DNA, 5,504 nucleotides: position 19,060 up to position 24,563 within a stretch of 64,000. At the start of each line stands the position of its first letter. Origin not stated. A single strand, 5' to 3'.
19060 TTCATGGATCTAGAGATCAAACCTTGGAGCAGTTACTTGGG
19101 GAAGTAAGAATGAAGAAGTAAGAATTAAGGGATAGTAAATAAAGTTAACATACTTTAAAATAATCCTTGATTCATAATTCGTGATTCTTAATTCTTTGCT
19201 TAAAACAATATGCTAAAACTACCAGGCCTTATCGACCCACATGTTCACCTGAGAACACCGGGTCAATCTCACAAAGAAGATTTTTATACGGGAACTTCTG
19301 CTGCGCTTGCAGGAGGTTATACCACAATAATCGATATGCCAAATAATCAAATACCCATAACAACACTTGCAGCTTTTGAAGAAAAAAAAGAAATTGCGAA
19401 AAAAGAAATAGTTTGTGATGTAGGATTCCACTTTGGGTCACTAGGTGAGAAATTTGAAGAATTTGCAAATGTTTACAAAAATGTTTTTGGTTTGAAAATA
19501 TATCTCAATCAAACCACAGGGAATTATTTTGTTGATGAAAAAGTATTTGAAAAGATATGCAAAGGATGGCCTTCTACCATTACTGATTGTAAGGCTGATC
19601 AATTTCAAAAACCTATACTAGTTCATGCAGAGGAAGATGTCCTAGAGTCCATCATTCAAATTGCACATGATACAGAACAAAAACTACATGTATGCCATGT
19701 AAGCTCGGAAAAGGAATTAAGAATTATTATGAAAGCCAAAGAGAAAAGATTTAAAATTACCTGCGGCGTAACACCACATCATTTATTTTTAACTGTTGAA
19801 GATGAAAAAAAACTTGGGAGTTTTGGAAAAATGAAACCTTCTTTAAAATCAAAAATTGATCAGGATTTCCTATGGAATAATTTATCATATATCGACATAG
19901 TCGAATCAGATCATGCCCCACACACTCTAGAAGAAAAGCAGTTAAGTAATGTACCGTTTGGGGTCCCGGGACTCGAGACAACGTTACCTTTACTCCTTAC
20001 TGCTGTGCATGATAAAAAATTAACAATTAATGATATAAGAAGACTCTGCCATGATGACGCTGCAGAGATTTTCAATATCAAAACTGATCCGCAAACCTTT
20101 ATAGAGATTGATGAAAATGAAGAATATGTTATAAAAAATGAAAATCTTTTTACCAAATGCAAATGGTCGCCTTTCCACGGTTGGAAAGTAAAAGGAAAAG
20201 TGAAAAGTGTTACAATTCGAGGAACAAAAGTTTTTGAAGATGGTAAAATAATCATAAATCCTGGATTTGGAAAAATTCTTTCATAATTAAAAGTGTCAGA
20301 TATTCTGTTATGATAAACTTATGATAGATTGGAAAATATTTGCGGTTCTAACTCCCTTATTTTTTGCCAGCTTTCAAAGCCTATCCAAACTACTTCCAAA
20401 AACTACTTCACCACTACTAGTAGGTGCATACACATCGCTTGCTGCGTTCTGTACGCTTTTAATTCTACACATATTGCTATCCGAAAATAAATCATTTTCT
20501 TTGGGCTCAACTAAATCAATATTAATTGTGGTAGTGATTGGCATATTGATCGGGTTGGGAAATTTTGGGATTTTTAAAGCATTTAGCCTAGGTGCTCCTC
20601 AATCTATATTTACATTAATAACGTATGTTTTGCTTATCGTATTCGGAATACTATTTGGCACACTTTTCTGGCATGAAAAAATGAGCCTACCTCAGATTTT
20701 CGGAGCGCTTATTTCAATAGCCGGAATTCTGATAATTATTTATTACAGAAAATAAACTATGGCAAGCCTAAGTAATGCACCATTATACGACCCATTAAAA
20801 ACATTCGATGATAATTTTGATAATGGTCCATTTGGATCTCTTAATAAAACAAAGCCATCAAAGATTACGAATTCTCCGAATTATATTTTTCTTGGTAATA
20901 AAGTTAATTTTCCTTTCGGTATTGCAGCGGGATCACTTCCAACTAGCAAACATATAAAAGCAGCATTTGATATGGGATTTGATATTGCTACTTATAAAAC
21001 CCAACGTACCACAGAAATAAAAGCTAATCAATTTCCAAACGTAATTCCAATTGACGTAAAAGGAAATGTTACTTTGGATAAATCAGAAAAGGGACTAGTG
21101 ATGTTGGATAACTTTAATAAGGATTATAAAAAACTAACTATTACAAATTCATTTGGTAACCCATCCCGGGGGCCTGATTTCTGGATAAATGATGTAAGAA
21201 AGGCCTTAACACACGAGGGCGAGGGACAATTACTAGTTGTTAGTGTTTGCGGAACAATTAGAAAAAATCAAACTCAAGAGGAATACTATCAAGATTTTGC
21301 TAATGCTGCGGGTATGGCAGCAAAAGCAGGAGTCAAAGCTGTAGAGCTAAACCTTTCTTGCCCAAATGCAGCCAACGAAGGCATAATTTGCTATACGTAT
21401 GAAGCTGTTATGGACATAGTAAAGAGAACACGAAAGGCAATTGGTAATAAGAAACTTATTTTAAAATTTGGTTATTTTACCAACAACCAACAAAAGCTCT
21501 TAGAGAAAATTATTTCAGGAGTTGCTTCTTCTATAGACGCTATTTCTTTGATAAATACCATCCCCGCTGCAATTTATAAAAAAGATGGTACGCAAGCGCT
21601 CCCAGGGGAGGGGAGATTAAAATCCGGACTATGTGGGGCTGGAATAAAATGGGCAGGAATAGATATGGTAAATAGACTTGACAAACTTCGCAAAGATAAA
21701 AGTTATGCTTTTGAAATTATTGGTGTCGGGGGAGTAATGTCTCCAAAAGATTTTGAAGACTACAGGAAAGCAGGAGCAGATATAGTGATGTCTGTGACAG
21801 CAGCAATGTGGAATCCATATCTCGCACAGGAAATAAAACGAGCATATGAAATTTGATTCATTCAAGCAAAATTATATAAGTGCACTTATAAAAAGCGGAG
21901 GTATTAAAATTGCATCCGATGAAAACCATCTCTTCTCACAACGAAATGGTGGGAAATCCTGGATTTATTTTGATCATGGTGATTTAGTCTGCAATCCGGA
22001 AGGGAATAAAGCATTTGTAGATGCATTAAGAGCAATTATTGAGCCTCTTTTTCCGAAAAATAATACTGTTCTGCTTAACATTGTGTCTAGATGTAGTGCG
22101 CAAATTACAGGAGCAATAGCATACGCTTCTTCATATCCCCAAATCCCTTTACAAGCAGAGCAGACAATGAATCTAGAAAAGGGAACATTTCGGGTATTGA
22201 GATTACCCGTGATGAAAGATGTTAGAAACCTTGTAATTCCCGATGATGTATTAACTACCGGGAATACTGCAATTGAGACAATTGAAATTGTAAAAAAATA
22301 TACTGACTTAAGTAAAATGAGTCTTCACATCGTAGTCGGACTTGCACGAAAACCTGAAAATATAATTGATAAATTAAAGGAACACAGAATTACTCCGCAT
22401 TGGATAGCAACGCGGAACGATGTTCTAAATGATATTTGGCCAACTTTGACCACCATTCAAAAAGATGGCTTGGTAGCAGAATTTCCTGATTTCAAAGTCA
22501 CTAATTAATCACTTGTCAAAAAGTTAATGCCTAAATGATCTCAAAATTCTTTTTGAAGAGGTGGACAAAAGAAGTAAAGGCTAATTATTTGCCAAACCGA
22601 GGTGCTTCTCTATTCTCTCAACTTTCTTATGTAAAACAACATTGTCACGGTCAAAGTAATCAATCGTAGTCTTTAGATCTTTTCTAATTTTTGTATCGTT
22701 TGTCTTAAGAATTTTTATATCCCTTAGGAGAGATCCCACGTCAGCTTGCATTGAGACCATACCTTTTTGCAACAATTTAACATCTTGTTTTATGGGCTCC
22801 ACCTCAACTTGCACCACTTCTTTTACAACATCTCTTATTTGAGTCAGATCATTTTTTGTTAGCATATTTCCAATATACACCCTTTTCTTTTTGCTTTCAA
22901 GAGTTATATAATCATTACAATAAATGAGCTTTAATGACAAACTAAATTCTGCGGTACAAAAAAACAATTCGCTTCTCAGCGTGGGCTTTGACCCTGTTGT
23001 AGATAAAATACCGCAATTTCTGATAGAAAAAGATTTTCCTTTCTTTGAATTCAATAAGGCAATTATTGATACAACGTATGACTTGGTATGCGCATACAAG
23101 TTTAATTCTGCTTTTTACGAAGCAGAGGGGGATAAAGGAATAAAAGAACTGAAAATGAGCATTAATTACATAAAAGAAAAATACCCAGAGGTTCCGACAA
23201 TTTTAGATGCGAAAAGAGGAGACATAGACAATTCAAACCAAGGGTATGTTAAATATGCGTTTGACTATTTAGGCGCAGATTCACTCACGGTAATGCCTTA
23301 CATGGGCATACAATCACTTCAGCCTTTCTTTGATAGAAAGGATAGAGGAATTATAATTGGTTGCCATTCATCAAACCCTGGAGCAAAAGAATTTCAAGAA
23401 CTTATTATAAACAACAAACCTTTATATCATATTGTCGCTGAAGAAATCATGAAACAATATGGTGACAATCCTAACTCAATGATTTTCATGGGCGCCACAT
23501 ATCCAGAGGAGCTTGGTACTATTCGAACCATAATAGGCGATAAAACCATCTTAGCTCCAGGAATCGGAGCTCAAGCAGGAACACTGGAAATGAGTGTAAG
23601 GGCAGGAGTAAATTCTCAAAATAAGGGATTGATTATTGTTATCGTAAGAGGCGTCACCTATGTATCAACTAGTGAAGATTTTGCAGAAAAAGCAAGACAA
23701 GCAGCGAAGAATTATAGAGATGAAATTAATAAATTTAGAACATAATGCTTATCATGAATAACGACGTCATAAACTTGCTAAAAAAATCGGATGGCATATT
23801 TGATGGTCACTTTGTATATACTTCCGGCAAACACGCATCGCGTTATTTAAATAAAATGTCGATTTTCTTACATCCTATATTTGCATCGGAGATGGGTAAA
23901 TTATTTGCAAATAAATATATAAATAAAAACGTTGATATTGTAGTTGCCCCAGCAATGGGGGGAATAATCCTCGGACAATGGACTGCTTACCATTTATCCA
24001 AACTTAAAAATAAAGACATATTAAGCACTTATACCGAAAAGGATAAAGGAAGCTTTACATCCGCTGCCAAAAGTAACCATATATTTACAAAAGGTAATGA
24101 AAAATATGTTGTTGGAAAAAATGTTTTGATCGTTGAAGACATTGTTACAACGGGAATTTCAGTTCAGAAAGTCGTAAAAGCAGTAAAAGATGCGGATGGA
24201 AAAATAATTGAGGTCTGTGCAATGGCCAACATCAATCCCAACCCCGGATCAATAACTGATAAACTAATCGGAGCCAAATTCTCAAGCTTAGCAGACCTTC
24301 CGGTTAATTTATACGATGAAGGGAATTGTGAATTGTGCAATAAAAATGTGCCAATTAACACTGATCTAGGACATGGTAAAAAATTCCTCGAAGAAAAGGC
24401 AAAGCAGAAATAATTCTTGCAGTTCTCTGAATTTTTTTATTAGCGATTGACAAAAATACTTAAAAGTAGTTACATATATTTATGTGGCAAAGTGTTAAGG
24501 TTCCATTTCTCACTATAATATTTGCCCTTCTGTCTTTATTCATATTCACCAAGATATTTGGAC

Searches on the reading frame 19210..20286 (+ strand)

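Call 65: search_protein_families(library=pfam, proteins=[window:19210-20286:+], max_evalue=0.000001)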
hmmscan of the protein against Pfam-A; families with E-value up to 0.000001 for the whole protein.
window:19210-20286:+ (358 aa): 1 family
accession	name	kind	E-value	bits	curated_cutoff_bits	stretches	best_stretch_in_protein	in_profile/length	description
PF01979.26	Amidohydro_1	-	4.7e-13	49.5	25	1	4-179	3-170/345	Amidohydrolase family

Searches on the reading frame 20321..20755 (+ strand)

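Call 65: search_protein_families(library=pfam, proteins=[window:20321-20755:+], max_evalue=0.000001)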
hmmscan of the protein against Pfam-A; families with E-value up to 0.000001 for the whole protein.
window:20321-20755:+ (144 aa): 1 family
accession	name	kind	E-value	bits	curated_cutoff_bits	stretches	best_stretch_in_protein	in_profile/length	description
PF00892.27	EamA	-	1.9e-11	44.8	28.2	1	6-140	5-134/135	EamA-like transporter family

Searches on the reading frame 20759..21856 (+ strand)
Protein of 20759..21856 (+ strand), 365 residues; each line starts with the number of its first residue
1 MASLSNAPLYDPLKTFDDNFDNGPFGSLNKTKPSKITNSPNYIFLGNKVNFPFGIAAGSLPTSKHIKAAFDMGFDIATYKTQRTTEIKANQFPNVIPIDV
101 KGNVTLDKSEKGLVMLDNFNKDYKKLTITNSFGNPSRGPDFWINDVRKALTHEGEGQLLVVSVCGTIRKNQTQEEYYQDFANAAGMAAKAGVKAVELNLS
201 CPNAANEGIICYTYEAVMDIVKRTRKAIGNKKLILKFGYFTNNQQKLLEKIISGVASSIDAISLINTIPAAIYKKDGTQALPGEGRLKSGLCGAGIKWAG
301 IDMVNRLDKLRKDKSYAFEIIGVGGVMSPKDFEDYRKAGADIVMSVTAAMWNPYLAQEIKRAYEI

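Call 65: search_protein_families(library=pfam, proteins=[window:20759-21856:+], max_evalue=0.000001)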
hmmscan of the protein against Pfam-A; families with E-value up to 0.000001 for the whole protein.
window:20759-21856:+ (365 aa): 1 family
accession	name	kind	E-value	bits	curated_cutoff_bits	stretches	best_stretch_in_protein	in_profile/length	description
PF01180.27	DHO_dh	-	3.5e-18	66.2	27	1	128-361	65-285/291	Dihydroorotate dehydrogenase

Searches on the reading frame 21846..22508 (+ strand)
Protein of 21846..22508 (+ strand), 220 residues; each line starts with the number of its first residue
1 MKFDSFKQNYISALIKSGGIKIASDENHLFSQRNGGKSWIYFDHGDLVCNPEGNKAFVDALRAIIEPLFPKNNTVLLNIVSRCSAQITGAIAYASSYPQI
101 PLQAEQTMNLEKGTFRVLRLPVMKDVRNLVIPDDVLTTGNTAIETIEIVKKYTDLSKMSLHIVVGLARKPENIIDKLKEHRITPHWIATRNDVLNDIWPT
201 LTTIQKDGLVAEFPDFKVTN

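Call 65: search_protein_families(library=pfam, proteins=[window:21846-22508:+], max_evalue=0.000001)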
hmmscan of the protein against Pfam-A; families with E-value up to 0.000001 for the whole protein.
window:21846-22508:+ (220 aa): 0 families

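Call 85: search_protein_families(library=pfam, proteins=[window:21846-22508:+], max_evalue=0.01)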
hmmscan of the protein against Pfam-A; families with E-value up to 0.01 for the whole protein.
window:21846-22508:+ (220 aa): 3 families
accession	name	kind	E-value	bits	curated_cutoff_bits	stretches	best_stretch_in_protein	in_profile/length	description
PF24390.1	PRTase-CE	-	0.00024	21.5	27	1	118-199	103-186/253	PRTase-CE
PF15609.12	PRTase_2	-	0.003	17.6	28.8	1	122-165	115-158/188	Phosphoribosyl transferase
PF00156.33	Pribosyltran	-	0.0041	16.9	26.3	1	112-164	79-124/158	Phosphoribosyl transferase domain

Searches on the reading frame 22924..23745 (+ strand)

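Call 65: search_protein_families(library=pfam, proteins=[window:22924-23745:+], max_evalue=0.000001)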
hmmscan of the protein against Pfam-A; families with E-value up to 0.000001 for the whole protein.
window:22924-23745:+ (273 aa): 1 family
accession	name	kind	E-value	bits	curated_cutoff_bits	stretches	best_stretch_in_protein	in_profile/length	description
PF00215.30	OMPdecase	-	4e-20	73.1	27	1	43-246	14-210/221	Orotidine 5'-phosphate decarboxylase / HUMPS family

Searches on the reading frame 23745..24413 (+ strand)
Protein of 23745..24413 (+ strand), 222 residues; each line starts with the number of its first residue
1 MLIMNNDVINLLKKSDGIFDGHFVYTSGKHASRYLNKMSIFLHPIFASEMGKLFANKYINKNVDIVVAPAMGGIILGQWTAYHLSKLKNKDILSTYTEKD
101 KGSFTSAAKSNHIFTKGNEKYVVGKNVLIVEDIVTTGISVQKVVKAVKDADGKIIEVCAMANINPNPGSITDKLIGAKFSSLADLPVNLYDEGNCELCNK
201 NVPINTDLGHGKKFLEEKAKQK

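Call 65: search_protein_families(library=pfam, proteins=[window:23745-24413:+], max_evalue=0.000001)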
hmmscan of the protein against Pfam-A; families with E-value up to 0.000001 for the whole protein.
window:23745-24413:+ (222 aa): 1 family
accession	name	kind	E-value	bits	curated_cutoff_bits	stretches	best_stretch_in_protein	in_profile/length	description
PF00156.33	Pribosyltran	-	8e-15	54.9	26.3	1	43-161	8-124/158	Phosphoribosyl transferase domain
